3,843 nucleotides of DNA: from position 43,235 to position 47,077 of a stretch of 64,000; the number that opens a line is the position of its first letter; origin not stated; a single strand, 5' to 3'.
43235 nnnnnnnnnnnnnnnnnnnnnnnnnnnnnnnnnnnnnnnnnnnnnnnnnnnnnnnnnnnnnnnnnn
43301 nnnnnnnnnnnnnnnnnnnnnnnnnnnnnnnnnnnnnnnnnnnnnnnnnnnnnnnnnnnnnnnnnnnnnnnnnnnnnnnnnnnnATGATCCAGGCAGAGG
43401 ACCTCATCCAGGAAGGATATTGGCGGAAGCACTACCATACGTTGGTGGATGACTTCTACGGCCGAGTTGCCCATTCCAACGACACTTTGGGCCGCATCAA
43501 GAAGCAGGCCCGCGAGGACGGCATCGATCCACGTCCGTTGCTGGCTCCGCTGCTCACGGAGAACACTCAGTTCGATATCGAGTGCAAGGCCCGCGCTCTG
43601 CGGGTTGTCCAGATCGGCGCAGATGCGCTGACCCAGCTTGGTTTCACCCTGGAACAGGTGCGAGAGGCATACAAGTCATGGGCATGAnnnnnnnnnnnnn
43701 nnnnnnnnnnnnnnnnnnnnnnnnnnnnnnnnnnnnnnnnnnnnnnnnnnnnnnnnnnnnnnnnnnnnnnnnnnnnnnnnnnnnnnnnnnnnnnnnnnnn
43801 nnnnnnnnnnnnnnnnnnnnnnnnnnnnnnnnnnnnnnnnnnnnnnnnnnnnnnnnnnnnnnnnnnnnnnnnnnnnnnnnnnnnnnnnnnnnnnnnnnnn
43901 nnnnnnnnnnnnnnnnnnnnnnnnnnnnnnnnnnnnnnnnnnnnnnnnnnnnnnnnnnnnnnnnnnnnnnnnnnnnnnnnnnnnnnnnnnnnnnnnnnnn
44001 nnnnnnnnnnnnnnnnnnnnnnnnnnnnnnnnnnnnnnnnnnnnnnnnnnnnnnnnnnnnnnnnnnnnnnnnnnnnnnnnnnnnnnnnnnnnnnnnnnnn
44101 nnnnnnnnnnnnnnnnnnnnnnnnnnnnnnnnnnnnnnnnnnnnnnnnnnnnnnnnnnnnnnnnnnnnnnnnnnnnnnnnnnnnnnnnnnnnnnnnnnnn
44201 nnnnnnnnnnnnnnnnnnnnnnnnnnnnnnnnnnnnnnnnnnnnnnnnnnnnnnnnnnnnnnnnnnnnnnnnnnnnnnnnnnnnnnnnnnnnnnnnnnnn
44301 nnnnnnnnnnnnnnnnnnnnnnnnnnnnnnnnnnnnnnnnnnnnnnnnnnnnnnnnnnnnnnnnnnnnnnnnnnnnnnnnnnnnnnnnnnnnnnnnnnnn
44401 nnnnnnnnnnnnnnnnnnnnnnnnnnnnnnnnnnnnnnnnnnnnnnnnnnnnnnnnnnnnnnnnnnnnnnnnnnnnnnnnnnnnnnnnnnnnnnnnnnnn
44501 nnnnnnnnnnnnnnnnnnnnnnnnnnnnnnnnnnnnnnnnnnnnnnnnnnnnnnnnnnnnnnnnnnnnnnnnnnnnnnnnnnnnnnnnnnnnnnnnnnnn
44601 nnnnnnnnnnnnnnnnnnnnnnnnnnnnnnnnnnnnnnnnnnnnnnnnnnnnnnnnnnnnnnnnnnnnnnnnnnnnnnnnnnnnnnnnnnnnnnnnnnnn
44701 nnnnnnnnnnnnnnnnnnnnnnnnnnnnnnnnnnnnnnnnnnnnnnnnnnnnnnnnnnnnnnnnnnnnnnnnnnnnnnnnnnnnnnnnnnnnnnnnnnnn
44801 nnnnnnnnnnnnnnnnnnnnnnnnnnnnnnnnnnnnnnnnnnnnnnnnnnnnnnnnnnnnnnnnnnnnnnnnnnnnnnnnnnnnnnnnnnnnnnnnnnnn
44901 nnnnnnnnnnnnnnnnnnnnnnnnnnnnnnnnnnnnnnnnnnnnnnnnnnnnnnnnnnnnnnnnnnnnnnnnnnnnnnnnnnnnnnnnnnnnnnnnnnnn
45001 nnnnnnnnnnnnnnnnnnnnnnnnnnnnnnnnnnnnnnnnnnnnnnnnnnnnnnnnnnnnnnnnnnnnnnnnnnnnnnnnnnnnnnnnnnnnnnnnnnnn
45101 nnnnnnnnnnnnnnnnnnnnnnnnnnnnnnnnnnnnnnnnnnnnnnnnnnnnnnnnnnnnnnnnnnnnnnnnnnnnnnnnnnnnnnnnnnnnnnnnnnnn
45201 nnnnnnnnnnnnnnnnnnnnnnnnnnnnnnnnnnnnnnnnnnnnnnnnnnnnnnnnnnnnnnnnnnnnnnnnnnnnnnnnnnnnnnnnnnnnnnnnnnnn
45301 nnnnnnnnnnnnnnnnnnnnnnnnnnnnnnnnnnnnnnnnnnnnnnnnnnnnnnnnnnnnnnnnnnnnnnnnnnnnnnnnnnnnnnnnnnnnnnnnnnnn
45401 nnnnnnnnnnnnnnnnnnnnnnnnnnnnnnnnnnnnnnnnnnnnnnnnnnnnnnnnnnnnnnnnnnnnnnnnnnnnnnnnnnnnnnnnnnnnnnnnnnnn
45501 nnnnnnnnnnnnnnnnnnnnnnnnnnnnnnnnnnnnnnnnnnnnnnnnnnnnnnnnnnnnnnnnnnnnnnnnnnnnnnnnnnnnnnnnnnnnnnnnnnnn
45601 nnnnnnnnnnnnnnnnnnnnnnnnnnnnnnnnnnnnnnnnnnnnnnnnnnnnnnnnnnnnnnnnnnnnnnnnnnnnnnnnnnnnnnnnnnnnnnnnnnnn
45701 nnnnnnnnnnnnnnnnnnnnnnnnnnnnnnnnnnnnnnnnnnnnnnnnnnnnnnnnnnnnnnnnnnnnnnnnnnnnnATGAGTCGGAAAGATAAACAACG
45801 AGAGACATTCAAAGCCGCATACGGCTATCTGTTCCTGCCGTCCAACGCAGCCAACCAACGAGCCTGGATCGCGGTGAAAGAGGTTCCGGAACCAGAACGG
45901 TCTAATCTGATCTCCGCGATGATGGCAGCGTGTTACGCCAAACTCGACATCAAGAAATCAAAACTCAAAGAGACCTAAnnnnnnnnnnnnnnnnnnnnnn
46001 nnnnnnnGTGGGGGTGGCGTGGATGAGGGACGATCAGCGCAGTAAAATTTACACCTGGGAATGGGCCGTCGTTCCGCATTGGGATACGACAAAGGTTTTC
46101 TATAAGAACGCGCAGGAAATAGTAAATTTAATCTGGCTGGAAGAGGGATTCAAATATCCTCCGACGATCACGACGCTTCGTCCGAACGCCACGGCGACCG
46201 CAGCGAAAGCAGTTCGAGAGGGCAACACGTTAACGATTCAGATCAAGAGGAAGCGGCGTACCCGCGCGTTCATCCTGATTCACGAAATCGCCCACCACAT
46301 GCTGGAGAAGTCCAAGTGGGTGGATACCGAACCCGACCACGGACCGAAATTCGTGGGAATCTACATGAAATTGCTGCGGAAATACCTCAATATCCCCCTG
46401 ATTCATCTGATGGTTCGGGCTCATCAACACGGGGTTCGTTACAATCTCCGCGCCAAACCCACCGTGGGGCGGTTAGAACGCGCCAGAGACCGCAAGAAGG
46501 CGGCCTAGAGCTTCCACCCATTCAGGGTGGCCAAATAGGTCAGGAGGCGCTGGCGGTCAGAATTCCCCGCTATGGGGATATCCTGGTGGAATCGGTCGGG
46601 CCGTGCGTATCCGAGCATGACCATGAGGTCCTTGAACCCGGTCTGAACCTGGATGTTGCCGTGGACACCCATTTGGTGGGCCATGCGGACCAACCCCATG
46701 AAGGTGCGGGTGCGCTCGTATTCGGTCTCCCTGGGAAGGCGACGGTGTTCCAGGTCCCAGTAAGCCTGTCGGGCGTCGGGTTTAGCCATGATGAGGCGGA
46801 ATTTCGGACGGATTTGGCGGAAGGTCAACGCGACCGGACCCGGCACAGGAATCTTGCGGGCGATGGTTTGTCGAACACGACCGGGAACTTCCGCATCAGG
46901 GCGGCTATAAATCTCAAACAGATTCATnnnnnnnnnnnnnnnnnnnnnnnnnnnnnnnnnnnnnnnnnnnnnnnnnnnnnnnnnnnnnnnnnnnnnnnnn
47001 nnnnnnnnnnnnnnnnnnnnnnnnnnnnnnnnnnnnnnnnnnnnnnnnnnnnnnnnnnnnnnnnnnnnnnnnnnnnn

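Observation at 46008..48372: Amidoligase-centred module with HExxH protein and coupled unknown partner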

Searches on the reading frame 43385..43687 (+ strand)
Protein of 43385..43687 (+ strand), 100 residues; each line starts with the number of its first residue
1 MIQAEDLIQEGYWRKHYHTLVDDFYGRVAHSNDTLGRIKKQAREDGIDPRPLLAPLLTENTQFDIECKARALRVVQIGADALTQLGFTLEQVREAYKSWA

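Call 77: search_protein_families(library=phrogs, proteins=[window:43385-43687:+], max_evalue=0.01)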
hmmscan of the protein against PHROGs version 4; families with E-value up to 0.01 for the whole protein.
window:43385-43687:+ (100 aa): 0 families

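Call 78: search_protein_families(library=pfam, proteins=[window:43385-43687:+], max_evalue=0.1)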
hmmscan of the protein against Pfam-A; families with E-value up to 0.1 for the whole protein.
window:43385-43687:+ (100 aa): 4 families
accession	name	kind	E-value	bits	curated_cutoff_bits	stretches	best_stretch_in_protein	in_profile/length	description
PF08676.16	MutL_C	-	0.014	15.5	25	1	29-93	25-82/142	MutL C terminal dimerisation domain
PF25296.1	Decapeptide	-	0.025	14.9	45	1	67-95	22-50/74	Decapeptide repeat region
PF00627.37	UBA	-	0.055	13.8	22.4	1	82-97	9-24/37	UBA/TS-N domain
PF03377.19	TAL_effector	-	0.077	13.8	28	0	69-92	4-28/34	TAL effector repeat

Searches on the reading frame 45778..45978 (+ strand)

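Call 3: search_protein_families(library=pfam, proteins=[window:45778-45978:+], max_evalue=1)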
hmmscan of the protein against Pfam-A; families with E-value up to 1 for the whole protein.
window:45778-45978:+ (66 aa): 0 families

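Call 4: search_protein_families(library=phrogs, proteins=[window:45778-45978:+], max_evalue=0.1)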
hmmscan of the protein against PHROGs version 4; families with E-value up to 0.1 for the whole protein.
window:45778-45978:+ (66 aa): 1 family
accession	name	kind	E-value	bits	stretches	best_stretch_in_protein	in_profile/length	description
phrog_5497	-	DNA, RNA and nucleotide metabolism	0.021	16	1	34-53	6-25/65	HTH DNA binding protein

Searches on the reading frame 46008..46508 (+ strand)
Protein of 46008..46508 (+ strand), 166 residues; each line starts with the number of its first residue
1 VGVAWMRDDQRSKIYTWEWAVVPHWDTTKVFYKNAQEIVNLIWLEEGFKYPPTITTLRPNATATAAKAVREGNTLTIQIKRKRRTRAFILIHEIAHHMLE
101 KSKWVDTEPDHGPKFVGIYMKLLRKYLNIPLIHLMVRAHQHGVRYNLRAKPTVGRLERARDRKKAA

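Call 3: search_protein_families(library=pfam, proteins=[window:46008-46508:+], max_evalue=1)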
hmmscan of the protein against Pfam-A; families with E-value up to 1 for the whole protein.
window:46008-46508:+ (166 aa): 1 family
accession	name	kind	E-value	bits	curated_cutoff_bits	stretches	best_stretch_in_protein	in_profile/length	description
PF10263.15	SprT-like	-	0.098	13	25.6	1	83-119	58-92/108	SprT-like family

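Call 4: search_protein_families(library=phrogs, proteins=[window:46008-46508:+], max_evalue=0.1)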
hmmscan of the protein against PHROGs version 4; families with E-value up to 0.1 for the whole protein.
window:46008-46508:+ (166 aa): 0 families

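Call 6: search_protein_families(library=ncbifam, proteins=[window:46008-46508:+], max_evalue=0.1)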
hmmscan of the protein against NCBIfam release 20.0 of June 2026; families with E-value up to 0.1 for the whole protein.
window:46008-46508:+ (166 aa): 1 family
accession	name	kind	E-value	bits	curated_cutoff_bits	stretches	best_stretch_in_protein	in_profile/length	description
TIGR04338.1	HEXXH_Rv0185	hypoth_equivalog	1.5e-08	34.7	90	1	36-127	54-144/161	TIGR04338 family metallohydrolase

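Call 7: search_protein_families(library=padloc, proteins=[window:46008-46508:+], max_evalue=0.1)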
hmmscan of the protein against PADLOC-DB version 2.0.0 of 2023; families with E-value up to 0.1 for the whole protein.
window:46008-46508:+ (166 aa): 0 families

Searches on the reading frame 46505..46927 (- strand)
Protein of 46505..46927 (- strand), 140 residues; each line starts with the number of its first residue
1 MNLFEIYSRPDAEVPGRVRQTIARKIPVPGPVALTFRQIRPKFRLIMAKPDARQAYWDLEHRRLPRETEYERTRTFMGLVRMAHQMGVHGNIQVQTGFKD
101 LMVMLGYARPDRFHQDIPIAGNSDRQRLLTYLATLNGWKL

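Call 3: search_protein_families(library=pfam, proteins=[window:46505-46927:-], max_evalue=1)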
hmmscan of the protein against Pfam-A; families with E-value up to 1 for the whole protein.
window:46505-46927:- (140 aa): 0 families

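Call 4: search_protein_families(library=phrogs, proteins=[window:46505-46927:-], max_evalue=0.1)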
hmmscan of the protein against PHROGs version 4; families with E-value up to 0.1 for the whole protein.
window:46505-46927:- (140 aa): 0 families

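Call 6: search_protein_families(library=ncbifam, proteins=[window:46505-46927:-], max_evalue=0.1)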
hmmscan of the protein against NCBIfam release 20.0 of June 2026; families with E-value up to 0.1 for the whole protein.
window:46505-46927:- (140 aa): 0 families

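Call 7: search_protein_families(library=padloc, proteins=[window:46505-46927:-], max_evalue=0.1)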
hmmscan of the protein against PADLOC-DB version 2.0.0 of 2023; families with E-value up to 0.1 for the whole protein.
window:46505-46927:- (140 aa): 0 families

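Call 23: find_homologous_proteins(query=window:46505-46927:-, max_evalue=0.01)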
Query window:46505-46927:- (140 aa): 2 proteins with E <= 0.01 among 5 candidates.
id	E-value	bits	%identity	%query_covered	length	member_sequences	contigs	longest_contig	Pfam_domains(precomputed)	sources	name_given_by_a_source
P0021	8.7e-84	296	92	100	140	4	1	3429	-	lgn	-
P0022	5.3e-65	235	81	90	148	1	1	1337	-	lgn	-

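Call 44: find_homologous_proteins(query=A2, max_evalue=0.01)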
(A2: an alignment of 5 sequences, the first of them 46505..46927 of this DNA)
Query A2 (5 sequences) (140 aa, profile of the alignment): 4 proteins with E <= 0.01 among 732 candidates.
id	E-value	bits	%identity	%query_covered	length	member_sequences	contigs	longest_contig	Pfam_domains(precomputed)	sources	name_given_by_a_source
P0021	4.8e-63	229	92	100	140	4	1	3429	-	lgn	-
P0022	1.0e-58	215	81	90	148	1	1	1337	-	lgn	-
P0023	1.6e-55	204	38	76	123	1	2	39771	-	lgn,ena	-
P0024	1.4e-25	107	48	56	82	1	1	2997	-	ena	-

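Call 55: search_protein_representatives(alignment_id=A3)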
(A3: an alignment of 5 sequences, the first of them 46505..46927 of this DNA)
Query: 5 sequences, 138 profile positions. Proteins with E-value up to 0.001 (for the whole library): 8; up to 1e-10: 6; up to 1e-30: 4. The best 8 are listed.
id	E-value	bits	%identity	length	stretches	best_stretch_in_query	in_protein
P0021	2.1e-76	270.4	-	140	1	3-138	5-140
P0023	3.2e-55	201.8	-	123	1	20-136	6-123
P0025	6.8e-35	136.0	-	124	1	30-135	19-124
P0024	9.4e-35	135.5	-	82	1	55-134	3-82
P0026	2.1e-24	102.0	-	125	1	32-128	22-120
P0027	5.0e-20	87.8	-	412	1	30-134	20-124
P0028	5.7e-06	42.3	-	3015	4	88-129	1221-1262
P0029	6.4e-04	35.6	-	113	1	29-121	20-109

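Call 57: predict_structure(alignment_id=A3)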
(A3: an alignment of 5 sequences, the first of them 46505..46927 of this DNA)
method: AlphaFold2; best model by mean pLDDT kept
length: 140 residues; sequences in the alignment: 5
mean_pLDDT: 69.7   pTM: 0.63
mean pLDDT of the five models: 69.7, 68.0, 67.2, 62.6, 58.7
residues with pLDDT >= 90: 13; 70-90: 68; 50-70: 23; < 50: 36
segments of 3 or more residues with pLDDT < 50: 1-31, 118-121
pLDDT, mean of each block of 10 residues (from residue 1): 35 41 39 75 90 89 69 84 88 89 77 53 68 77
secondary structure, 60 per line:
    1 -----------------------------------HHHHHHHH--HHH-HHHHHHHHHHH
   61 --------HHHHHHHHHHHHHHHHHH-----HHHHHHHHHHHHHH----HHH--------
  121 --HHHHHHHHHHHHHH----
elements in order: H36-43 H50-60 H69-86 H92-105 H123-136

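Call 106: search_dna_similar(query=window:46505-46927:-, collection=phages, mode=protein, max_evalue=0.01, max_rows=15)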
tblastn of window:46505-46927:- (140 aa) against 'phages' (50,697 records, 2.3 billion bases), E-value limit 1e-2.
No match.
